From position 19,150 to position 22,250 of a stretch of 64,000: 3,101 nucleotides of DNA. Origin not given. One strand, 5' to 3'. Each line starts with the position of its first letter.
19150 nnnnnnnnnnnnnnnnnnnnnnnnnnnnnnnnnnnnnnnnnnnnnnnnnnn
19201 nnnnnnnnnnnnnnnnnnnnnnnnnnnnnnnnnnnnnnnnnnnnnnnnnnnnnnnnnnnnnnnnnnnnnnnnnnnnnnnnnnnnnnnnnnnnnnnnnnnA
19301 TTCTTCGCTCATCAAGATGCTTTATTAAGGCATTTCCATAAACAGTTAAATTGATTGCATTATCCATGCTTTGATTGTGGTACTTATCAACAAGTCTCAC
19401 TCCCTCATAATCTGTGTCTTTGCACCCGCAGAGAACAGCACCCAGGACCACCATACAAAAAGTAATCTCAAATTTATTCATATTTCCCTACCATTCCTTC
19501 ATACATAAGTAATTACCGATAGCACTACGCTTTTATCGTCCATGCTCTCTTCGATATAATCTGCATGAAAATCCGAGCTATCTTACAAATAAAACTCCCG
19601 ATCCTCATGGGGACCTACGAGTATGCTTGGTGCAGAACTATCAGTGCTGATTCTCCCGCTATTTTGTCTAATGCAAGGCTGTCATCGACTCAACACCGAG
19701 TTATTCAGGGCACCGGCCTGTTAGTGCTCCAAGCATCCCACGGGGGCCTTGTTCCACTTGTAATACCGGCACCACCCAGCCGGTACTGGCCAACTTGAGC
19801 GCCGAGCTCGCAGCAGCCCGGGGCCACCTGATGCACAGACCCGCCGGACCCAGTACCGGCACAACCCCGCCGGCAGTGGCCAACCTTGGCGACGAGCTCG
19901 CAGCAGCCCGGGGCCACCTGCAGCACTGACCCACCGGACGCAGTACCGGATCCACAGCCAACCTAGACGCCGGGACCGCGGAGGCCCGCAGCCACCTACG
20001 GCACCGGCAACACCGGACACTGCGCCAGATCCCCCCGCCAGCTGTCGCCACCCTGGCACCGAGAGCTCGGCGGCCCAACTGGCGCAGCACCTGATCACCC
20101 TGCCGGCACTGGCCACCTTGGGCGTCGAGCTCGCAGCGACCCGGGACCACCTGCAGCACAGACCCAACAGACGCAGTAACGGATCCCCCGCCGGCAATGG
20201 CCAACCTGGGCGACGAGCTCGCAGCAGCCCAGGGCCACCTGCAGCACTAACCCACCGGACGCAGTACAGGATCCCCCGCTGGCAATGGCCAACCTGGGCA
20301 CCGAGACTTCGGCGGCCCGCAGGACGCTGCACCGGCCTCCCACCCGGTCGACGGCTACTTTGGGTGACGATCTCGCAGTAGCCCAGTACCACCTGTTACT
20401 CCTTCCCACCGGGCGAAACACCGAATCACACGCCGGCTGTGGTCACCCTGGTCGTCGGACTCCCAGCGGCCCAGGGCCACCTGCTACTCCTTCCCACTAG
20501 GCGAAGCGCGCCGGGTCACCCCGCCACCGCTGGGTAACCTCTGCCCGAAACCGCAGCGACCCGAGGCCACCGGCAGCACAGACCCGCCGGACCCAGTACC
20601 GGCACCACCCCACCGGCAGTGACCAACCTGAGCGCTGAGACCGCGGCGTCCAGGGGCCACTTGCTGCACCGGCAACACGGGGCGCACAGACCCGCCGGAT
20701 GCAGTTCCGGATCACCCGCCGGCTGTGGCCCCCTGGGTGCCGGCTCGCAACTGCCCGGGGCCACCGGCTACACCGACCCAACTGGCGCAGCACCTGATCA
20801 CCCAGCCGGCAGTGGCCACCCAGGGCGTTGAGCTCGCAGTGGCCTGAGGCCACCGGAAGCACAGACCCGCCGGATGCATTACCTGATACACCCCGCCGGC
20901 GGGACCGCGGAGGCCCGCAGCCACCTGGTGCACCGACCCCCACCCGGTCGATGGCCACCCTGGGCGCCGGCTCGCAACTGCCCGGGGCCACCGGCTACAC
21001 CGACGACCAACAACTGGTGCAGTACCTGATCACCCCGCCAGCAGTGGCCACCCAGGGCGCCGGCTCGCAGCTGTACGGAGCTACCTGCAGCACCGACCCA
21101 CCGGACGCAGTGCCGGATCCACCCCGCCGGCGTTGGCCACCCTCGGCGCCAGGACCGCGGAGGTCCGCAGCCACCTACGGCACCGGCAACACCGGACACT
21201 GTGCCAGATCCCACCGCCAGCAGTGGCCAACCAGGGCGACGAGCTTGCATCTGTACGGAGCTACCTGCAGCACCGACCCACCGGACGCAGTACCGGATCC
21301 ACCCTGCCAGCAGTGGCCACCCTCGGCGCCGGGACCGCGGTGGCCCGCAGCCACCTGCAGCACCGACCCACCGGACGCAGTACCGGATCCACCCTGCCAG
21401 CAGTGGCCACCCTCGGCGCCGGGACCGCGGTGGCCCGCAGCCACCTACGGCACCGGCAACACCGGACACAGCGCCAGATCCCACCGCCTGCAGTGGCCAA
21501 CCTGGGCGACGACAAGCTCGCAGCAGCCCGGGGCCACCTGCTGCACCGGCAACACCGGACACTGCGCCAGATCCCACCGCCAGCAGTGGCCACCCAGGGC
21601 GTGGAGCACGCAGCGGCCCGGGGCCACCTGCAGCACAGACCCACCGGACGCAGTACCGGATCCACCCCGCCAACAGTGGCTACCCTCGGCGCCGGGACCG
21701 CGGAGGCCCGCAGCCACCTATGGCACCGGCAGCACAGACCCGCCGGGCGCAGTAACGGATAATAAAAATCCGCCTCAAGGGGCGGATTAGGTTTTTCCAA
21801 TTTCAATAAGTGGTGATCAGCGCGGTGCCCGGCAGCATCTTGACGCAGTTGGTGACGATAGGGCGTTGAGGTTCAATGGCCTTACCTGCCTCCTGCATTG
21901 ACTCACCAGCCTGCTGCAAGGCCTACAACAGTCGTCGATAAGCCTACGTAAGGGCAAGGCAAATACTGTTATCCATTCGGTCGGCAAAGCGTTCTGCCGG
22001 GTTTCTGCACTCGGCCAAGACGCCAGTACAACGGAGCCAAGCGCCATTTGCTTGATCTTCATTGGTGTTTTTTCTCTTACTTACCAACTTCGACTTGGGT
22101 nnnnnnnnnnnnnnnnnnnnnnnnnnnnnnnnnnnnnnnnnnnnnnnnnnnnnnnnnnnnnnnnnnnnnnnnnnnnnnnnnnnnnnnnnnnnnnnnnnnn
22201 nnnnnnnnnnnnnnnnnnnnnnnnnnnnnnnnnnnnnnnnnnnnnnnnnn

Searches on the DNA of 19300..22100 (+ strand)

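Call 6: search_dna_similar(query=window:19300-22100:+, collection=ecoli_genomes, mode=near, max_rows=15)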
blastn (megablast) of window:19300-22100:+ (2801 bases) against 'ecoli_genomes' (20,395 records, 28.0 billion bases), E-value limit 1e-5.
No match.

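Call 7: search_dna_similar(query=window:19300-22100:+, collection=plasmids, mode=near, max_rows=15)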
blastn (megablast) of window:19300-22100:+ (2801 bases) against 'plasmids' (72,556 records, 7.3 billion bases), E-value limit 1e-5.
Records with a match: 1; places in all: 17; records where one place covers at least 80% of the query: 1.
Best place of each record, by identity: 90-95% 1.
By first word of the organism name: Aeromonas 1.
By predicted mobility (MOB-suite, as given by PLSDB): mobilizable 1.
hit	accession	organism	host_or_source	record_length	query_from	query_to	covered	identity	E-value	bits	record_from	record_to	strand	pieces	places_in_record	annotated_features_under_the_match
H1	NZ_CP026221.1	Aeromonas sp. ASNIH4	-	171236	465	2801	83%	93.9%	0e+0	4441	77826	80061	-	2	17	hypothetical protein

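Call 8: get_annotated_region(hit=H1, flank=8000)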
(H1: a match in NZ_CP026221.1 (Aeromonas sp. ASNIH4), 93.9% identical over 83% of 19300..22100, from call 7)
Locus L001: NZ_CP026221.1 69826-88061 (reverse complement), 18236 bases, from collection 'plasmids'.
description: Aeromonas sp. ASNIH4 plasmid pAER-f909, complete sequence
organism: Aeromonas sp. ASNIH4 (NCBI taxid 1636609)
taxonomy: Bacteria; Pseudomonadota; Gammaproteobacteria; Aeromonadales; Aeromonadaceae; Aeromonas; Aeromonas sp. ASNIH4
host: -; source: -; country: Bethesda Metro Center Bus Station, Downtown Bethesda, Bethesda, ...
typing (MOB-suite, as given by PLSDB): mobilizable; replicon rep_cluster_1332; relaxase MOBH
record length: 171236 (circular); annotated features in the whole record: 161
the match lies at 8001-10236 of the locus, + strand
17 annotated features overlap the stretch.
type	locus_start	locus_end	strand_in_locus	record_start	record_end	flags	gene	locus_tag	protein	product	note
CDS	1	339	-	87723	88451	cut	-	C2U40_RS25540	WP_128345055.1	hypothetical protein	-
CDS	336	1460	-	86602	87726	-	-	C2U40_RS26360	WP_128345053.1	hypothetical protein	-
CDS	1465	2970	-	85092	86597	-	-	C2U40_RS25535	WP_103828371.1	hypothetical protein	-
CDS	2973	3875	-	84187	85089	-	-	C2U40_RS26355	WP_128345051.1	hypothetical protein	-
CDS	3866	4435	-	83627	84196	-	-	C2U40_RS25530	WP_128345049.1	hypothetical protein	-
CDS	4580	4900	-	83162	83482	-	-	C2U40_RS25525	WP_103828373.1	hypothetical protein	-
CDS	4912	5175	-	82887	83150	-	-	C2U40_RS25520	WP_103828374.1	hypothetical protein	-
CDS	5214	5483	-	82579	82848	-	-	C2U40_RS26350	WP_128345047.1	hypothetical protein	-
CDS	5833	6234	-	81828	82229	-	-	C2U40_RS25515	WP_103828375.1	H-NS family nucleoid-associated regulatory protein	GO:0006355 - regulation of DNA-templated transcription [Evidence IEA]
CDS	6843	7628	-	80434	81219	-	-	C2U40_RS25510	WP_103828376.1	hypothetical protein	-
CDS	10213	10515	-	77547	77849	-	-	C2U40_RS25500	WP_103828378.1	hypothetical protein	-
CDS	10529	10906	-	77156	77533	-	-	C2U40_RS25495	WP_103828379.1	hypothetical protein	-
CDS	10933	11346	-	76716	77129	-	-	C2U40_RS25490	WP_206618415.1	hypothetical protein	-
CDS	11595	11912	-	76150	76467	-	-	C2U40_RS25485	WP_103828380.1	hypothetical protein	-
CDS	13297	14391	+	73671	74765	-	-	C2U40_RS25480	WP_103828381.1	SAM-dependent DNA methyltransferase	-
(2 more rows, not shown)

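Call 16: search_dna_similar(query=window:19700-21800:+, collection=plasmids, mode=distant, max_rows=40)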
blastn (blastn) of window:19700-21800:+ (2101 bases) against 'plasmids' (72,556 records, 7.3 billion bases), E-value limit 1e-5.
In 1 record(s) the limit of 40 matching pieces per record was reached: places in those records are undercounted.
Records with a match: 11; places in all: 119; records where one place covers at least 80% of the query: 1.
Best place of each record, by identity: 95-99% 1; 80-90% 1; 60-80% 9.
By first word of the organism name: Aeromonas 11.
By predicted mobility (MOB-suite, as given by PLSDB): mobilizable 8; non-mobilizable 3.
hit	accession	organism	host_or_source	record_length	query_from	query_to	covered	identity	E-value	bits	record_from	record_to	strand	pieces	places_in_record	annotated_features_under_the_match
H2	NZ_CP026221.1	Aeromonas sp. ASNIH4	-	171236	65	1962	90%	95.2%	0e+0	3018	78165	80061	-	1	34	none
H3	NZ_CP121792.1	Aeromonas caviae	Homo sapiens,plasma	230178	111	1987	39%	73.7%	7e-13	451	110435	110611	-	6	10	none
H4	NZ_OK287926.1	Aeromonas caviae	-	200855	111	1987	39%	73.7%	7e-13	451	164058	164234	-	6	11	none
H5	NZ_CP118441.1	Aeromonas caviae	Homo sapiens,cell culture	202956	111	1987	39%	73.7%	7e-13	451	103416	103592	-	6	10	none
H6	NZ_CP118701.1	Aeromonas hydrophila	Homo sapiens,cell culture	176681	111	1987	39%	73.7%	7e-13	451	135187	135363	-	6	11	none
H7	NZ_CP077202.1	Aeromonas sp. FDAARGOS 1402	-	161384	111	1987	39%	73.7%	7e-13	451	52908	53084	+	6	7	none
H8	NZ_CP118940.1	Aeromonas caviae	Homo sapiens,cell culture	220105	111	1987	39%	73.7%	7e-13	451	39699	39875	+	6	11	none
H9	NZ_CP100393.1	Aeromonas caviae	bile,bile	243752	111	1987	39%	73.7%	7e-13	451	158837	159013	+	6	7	none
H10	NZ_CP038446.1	Aeromonas media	cell culture,sludge from bioreactor ...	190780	327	635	15%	68.8%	1e-9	74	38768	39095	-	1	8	none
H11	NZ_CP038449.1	Aeromonas media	cell culture,sludge from bioreactor ...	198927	327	635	15%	68.8%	1e-9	74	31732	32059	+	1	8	none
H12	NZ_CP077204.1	Aeromonas sp. FDAARGOS 1402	-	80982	168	1937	6%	83.6%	2e-6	125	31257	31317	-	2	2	none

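Call 18: get_annotated_region(hit=H3, flank=6000)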
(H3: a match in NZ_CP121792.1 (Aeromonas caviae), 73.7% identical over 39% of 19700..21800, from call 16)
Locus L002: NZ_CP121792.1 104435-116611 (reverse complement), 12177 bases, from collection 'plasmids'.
description: Aeromonas caviae strain FIONA 16800 plasmid unnamed2, complete sequence
organism: Aeromonas caviae (NCBI taxid 648)
taxonomy: Bacteria; Pseudomonadota; Gammaproteobacteria; Aeromonadales; Aeromonadaceae; Aeromonas; Aeromonas caviae
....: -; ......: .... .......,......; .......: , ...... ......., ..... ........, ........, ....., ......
typing (MOB-suite, as given by PLSDB): mobilizable; replicon rep_cluster_1332; relaxase MOBH
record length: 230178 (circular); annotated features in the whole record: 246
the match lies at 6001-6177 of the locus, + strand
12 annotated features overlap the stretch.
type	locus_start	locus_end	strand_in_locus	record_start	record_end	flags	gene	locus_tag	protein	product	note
CDS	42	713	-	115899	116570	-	-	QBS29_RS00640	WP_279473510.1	hypothetical protein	-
CDS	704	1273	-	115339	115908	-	-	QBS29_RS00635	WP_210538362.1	hypothetical protein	-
CDS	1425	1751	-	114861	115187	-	-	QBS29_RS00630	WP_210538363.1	hypothetical protein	-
CDS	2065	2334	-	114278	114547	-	-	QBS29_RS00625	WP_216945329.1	hypothetical protein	-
CDS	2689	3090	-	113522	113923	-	-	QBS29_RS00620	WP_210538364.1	H-NS family nucleoid-associated regulatory protein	GO:0006355 - regulation of DNA-templated transcription [Evidence IEA]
CDS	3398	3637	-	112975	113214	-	-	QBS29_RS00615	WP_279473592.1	hypothetical protein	-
CDS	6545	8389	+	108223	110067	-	-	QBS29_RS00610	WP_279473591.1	hypothetical protein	-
CDS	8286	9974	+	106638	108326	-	-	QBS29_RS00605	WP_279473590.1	DEAD/DEAH box helicase family protein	-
CDS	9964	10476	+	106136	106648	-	-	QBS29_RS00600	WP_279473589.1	hypothetical protein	-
CDS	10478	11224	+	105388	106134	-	-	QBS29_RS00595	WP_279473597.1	helicase-related protein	-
CDS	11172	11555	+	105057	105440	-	-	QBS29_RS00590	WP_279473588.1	hypothetical protein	-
CDS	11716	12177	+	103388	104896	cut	-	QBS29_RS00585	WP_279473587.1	PRTRC system ParB family protein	-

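Call 19: get_annotated_region(hit=H10, flank=6000)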
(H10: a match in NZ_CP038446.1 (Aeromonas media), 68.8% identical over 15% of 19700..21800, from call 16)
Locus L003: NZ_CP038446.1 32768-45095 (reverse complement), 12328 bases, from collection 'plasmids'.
description: Aeromonas media strain R25-3 plasmid pAeme3, complete sequence
organism: Aeromonas media (NCBI taxid 651)
taxonomy: Bacteria; Pseudomonadota; Gammaproteobacteria; Aeromonadales; Aeromonadaceae; Aeromonas; Aeromonas media
host: -; source: cell culture,sludge from bioreactor treating oxytetracycline bearing wastewater; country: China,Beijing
typing (MOB-suite, as given by PLSDB): non-mobilizable
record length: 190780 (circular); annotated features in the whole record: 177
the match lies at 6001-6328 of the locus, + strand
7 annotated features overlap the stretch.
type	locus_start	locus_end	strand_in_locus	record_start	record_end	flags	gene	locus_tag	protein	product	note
CDS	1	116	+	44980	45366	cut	-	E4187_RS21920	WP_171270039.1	hypothetical protein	-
CDS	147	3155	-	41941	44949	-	-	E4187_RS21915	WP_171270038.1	conjugal transfer protein TraG N-terminal domain-containing protein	-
CDS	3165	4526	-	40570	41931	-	-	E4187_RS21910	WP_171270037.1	conjugal transfer protein TraH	-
CDS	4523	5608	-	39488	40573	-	traF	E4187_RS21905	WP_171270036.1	conjugal transfer protein TraF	-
CDS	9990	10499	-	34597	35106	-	-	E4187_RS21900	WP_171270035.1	hypothetical protein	-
CDS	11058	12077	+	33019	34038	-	-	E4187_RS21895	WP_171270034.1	hypothetical protein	-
CDS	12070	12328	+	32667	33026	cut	-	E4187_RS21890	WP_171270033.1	hypothetical protein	-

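Call 20: get_annotated_region(hit=H12, flank=6000)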
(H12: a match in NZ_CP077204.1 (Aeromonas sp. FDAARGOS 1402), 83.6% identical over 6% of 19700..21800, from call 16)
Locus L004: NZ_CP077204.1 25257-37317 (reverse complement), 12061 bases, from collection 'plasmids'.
description: Aeromonas sp. FDAARGOS 1402 plasmid unnamed3
organism: Aeromonas sp. FDAARGOS 1402 (NCBI taxid 2778051)
taxonomy: Bacteria; Pseudomonadota; Gammaproteobacteria; Aeromonadales; Aeromonadaceae; Aeromonas; Aeromonas sp. FDAARGOS 1402
host: -; source: -; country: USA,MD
typing (MOB-suite, as given by PLSDB): non-mobilizable; replicon rep_cluster_1332
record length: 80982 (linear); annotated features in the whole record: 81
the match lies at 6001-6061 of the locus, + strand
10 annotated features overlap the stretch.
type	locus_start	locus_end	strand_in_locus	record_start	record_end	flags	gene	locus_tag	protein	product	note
CDS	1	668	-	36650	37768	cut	-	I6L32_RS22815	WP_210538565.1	tyrosine-type recombinase/integrase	GO:0015074 - DNA integration [Evidence IEA]; GO:0006310 - DNA recombination [Evidence IEA]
CDS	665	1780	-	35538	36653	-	-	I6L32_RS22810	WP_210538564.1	DNA-binding protein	-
CDS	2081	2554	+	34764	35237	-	-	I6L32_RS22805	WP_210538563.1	hypothetical protein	-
CDS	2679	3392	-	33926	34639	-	-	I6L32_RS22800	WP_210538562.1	hypothetical protein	-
CDS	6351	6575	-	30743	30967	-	-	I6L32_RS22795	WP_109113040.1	hypothetical protein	-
CDS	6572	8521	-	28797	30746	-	-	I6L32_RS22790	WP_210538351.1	hypothetical protein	-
CDS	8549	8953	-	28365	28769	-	-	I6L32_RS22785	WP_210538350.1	hypothetical protein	-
CDS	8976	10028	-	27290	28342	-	-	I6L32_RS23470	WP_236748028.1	hypothetical protein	-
CDS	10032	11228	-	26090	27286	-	-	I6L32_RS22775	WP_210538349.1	hypothetical protein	-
CDS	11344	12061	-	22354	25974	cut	-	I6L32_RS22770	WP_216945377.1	curculin (mannose-binding) lectin protein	-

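Call 55: search_dna_similar(query=window:20950-21800:+, collection=phages, mode=distant, max_rows=10)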
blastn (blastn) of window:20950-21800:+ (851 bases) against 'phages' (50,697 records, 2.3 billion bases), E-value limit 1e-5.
No match.

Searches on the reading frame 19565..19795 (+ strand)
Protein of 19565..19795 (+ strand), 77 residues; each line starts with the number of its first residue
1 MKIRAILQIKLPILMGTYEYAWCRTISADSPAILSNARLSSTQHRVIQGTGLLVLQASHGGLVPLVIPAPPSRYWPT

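Call 92: search_protein_families(library=pfam, proteins=[window:19565-19795:+], max_evalue=0.1)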
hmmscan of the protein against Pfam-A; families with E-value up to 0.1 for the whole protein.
window:19565-19795:+ (77 aa): 0 families

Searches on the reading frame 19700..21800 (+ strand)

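Call 82: search_protein_families(library=pfam, proteins=[L003:9990-10499:-, L003:11058-12077:+], max_evalue=0.01)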
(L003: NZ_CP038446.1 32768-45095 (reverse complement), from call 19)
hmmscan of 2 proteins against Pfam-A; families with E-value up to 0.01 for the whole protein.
L003:9990-10499:- (169 aa): 0 families

L003:11058-12077:+ (339 aa): 1 family
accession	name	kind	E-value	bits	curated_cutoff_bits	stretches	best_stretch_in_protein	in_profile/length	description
PF17989.7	ALP_N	-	0.0018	18.9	26.3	0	22-124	40-139/148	Actin like proteins N terminal domain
